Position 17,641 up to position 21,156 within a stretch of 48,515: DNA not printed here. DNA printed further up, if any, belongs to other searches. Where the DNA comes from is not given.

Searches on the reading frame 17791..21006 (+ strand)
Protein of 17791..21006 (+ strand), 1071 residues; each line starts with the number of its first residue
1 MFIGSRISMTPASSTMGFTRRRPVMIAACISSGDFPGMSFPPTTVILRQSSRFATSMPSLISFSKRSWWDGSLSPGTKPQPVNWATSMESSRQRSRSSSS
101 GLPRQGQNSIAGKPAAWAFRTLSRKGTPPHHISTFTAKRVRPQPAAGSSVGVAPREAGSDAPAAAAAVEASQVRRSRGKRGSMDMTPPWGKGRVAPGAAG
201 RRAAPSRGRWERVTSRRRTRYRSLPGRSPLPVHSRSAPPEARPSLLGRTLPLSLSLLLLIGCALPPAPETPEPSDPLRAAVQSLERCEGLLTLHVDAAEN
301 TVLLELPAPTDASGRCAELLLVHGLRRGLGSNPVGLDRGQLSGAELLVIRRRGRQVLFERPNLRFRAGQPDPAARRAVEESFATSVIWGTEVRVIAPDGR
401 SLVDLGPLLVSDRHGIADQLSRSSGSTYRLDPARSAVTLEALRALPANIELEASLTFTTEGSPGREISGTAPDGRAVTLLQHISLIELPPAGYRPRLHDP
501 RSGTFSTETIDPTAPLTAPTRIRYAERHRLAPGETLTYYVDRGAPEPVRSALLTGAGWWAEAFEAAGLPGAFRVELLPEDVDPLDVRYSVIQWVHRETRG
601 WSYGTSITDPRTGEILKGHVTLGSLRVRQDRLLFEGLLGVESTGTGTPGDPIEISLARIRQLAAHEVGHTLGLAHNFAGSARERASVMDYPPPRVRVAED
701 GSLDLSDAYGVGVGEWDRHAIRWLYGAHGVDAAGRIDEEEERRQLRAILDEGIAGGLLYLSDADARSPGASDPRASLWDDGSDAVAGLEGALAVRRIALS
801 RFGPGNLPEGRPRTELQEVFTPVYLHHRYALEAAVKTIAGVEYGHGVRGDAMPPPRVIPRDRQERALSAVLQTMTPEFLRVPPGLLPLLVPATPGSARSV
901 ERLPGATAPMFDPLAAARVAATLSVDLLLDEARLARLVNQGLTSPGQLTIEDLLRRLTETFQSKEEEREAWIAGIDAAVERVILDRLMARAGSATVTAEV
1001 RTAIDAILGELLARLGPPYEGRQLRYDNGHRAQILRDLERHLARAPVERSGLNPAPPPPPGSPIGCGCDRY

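Call 28: search_protein_families(library=pfam, proteins=[window:17791-21006:+], max_evalue=0.01)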
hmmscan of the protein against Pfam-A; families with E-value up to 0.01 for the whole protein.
window:17791-21006:+ (1071 aa): 4 families
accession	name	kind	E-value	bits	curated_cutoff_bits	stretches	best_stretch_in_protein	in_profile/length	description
PF16313.11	DUF4953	-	1e-58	199.5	24.2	1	651-962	5-310/316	Met-zincin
PF17148.9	DUF5117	-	3e-25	89.6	27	1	352-532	16-188/189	Domain of unknown function (DUF5117)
PF00413.30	Peptidase_M10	-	0.0087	16.4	24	0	659-679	108-128/159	Matrixin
PF13688.12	Reprolysin_5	-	0.0091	16.7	27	0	657-681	139-163/196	Metallo-peptidase family M12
